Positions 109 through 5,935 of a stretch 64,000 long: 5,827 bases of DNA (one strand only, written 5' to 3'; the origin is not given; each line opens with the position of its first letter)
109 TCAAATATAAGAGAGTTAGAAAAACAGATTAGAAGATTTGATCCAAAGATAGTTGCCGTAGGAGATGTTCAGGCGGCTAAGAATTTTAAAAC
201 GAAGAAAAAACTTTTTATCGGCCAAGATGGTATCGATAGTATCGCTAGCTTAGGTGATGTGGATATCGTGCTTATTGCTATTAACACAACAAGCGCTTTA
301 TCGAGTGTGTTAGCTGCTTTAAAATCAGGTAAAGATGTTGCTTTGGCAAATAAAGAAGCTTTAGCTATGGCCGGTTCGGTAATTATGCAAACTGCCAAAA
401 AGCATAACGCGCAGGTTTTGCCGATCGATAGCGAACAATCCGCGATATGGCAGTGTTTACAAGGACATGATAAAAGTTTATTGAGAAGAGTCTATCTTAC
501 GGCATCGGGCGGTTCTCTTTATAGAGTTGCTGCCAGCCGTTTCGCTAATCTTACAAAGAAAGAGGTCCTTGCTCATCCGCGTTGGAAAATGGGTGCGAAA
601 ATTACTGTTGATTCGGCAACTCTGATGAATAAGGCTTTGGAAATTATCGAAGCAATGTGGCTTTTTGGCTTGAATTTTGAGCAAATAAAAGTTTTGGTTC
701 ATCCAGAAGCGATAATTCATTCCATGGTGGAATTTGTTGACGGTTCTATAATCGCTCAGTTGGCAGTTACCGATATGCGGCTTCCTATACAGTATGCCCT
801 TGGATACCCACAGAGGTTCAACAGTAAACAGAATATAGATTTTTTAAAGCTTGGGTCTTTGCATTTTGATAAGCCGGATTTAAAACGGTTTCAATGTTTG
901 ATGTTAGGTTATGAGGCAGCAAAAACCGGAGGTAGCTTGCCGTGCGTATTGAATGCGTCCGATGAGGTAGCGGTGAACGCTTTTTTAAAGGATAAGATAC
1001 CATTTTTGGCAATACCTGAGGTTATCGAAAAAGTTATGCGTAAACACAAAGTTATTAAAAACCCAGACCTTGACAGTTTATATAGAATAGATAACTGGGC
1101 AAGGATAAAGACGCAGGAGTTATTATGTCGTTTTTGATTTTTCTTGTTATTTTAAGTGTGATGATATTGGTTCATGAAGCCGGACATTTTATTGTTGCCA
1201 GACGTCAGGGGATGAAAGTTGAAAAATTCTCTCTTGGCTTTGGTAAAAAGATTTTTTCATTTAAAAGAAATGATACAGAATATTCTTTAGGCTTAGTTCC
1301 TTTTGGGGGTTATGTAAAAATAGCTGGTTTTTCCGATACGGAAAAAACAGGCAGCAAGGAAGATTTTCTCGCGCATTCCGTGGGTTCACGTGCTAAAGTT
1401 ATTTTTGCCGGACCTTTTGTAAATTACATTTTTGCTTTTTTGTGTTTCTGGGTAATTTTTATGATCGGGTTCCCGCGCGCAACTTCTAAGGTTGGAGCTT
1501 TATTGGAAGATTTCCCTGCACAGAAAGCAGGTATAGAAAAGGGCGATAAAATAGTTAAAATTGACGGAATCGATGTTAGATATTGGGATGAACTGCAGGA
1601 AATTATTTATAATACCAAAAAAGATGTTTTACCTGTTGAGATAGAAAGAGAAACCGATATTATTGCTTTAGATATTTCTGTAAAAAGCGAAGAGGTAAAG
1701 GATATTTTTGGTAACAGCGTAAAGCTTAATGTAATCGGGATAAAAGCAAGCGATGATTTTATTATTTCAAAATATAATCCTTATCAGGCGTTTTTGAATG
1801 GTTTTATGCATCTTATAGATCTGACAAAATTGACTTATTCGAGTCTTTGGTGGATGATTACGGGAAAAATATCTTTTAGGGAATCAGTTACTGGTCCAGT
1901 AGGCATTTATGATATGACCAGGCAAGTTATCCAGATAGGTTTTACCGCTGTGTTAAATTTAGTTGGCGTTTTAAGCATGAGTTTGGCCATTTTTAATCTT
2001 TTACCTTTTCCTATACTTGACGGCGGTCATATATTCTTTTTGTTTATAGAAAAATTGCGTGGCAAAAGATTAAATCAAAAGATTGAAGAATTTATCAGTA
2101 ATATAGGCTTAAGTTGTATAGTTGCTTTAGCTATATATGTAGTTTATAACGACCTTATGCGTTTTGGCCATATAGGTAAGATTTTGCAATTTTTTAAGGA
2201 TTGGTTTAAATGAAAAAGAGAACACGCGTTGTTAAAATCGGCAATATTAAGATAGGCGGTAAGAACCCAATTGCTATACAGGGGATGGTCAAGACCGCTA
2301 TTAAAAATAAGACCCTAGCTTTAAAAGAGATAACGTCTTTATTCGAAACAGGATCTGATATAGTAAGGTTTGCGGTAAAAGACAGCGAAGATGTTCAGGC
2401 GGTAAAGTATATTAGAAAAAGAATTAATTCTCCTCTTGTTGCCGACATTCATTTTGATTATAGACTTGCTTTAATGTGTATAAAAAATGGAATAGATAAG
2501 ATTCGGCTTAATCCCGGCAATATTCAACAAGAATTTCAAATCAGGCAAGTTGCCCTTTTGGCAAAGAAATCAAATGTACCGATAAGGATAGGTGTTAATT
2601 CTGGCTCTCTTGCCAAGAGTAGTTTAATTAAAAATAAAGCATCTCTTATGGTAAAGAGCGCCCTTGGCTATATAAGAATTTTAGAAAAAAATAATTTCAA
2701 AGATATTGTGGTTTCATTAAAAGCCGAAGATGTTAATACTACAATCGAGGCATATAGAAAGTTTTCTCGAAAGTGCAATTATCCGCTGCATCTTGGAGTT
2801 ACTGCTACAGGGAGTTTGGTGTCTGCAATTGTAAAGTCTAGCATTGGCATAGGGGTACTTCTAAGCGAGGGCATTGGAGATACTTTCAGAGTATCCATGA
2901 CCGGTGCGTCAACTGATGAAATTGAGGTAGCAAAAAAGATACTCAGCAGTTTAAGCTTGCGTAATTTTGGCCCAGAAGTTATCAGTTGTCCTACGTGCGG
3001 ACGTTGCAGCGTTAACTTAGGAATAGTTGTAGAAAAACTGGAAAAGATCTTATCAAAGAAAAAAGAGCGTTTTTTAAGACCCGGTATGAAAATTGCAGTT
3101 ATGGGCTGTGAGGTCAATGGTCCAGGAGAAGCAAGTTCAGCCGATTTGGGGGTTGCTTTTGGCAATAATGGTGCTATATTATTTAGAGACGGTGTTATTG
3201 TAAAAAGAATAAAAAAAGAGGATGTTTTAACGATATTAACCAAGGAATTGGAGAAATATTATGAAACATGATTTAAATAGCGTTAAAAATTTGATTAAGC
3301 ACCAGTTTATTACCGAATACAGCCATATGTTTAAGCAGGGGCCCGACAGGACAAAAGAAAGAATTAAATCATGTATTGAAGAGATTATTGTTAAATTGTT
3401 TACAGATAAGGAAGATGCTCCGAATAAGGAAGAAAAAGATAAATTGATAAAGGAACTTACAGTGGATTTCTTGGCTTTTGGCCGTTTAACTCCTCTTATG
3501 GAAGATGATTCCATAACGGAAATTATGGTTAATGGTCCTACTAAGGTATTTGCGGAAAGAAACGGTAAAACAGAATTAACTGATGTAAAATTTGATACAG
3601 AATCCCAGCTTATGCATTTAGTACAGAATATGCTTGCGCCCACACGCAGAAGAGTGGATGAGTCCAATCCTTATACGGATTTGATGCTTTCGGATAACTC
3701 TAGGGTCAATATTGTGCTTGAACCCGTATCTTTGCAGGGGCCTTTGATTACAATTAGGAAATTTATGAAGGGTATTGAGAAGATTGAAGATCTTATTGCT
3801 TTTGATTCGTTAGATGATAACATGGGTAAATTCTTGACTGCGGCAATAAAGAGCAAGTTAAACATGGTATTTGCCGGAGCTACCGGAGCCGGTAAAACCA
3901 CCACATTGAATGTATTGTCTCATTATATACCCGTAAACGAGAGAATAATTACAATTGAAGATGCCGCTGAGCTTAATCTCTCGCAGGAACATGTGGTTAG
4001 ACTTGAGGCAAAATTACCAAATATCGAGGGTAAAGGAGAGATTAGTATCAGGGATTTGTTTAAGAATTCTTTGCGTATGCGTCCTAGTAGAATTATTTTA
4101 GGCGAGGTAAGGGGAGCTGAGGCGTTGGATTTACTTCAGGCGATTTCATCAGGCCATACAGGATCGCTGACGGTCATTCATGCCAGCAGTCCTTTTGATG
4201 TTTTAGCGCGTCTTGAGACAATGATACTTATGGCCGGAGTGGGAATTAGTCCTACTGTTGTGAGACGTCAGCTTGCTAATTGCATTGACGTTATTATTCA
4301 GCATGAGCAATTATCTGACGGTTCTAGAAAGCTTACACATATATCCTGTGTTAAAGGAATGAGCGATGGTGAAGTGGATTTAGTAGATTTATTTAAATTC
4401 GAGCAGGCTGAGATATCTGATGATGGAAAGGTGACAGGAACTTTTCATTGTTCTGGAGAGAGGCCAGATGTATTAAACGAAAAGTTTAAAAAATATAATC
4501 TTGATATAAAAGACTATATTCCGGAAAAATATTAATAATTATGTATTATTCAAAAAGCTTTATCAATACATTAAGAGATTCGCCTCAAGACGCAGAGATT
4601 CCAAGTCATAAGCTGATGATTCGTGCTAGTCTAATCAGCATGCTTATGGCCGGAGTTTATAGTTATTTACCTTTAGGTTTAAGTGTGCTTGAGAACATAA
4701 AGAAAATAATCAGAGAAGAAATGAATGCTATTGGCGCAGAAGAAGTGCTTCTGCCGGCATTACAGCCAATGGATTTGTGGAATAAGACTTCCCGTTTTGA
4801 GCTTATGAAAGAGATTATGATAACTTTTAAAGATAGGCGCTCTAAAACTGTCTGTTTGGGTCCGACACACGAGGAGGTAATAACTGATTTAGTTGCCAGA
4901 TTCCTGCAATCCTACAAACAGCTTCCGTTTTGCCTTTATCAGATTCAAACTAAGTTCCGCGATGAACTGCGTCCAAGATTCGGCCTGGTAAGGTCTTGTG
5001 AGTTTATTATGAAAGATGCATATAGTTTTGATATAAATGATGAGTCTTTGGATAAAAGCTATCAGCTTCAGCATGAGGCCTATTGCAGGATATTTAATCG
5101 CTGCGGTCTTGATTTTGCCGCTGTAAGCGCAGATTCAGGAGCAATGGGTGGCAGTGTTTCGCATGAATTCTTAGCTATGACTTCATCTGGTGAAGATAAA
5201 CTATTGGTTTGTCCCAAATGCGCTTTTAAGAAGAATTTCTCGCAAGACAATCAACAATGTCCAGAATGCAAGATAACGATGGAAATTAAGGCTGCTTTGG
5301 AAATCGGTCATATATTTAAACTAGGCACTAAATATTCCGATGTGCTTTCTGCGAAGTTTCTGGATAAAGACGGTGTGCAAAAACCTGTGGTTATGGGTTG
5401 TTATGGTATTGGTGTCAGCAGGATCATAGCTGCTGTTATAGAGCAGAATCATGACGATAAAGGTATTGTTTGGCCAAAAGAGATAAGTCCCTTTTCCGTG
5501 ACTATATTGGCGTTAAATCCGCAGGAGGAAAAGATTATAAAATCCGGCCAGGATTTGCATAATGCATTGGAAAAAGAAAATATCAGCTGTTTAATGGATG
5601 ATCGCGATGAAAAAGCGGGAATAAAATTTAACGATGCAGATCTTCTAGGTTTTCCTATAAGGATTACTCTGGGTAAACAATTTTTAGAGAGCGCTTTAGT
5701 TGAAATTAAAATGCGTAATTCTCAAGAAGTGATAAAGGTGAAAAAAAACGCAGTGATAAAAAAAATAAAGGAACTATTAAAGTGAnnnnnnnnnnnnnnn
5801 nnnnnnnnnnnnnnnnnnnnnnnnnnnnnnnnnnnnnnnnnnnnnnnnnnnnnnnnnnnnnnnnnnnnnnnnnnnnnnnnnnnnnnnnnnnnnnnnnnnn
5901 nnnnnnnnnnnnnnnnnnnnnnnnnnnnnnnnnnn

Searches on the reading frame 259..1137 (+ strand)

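Call 21: search_protein_families(library=pfam, proteins=[window:259-1137:+], max_evalue=0.00001)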
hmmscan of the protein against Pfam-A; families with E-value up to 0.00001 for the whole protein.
window:259-1137:+ (292 aa): 3 families
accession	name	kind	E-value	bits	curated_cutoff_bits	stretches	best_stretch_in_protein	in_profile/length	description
PF13288.12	DXPR_C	-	5e-41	140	27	1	168-282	1-113/115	DXP reductoisomerase C-terminal domain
PF08436.17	DXP_redisom_C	-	1e-34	118.9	26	1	53-136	1-84/84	1-deoxy-D-xylulose 5-phosphate reductoisomerase C-terminal domain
PF02670.22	DXP_reductoisom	-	8.2e-08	33.4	21.7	1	2-39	92-129/129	1-deoxy-D-xylulose 5-phosphate reductoisomerase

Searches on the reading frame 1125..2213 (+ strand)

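Call 21: search_protein_families(library=pfam, proteins=[window:1125-2213:+], max_evalue=0.00001)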
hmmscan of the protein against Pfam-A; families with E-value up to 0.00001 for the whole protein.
window:1125-2213:+ (362 aa): 3 families
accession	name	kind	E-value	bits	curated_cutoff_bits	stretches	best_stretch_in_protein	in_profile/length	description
PF02163.28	Peptidase_M50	-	3.5e-65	219.9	27.2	1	6-335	2-221/221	Peptidase family M50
PF17820.7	PDZ_6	-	6.3e-08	32.7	27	1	129-175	8-54/54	PDZ domain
PF13180.12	PDZ_2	-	1.5e-06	28.8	27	1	129-185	22-79/80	PDZ domain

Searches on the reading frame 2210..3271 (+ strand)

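Call 21: search_protein_families(library=pfam, proteins=[window:2210-3271:+], max_evalue=0.00001)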
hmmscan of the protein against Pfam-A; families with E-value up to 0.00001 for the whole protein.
window:2210-3271:+ (353 aa): 1 family
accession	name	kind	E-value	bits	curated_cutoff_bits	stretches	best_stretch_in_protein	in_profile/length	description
PF04551.19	GcpE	-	2.5e-127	425.1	32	1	5-349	1-343/343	GcpE protein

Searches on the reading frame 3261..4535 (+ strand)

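Call 21: search_protein_families(library=pfam, proteins=[window:3261-4535:+], max_evalue=0.00001)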
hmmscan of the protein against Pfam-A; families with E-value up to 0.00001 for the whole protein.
window:3261-4535:+ (424 aa): 1 family
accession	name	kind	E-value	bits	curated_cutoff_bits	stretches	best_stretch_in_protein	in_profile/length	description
PF00437.27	T2SSE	-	1.4e-50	172.5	24.9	1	77-347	9-275/370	Type II/IV secretion system protein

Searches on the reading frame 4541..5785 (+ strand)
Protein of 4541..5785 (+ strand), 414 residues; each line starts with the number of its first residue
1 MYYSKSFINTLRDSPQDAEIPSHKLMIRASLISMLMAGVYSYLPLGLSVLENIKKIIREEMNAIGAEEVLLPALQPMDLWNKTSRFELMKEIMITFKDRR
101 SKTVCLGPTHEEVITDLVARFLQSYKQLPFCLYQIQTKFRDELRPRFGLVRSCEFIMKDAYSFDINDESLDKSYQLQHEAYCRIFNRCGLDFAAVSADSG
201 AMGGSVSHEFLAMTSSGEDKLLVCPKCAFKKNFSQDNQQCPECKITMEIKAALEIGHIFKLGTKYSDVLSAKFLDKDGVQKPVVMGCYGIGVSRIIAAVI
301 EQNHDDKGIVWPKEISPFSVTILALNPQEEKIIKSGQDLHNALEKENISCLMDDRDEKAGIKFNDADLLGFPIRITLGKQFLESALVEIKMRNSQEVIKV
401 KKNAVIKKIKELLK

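Call 21: search_protein_families(library=pfam, proteins=[window:4541-5785:+], max_evalue=0.00001)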
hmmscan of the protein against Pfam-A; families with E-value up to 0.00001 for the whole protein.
window:4541-5785:+ (414 aa): 2 families
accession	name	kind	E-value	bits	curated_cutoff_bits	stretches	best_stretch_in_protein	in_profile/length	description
PF00587.30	tRNA-synt_2b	-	8e-31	107.9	29.3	1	95-303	2-179/179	tRNA synthetase class II core domain (G, H, P, S and T)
PF03129.25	HGTP_anticodon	-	2e-17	63.5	21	1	320-412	2-94/94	Anticodon binding domain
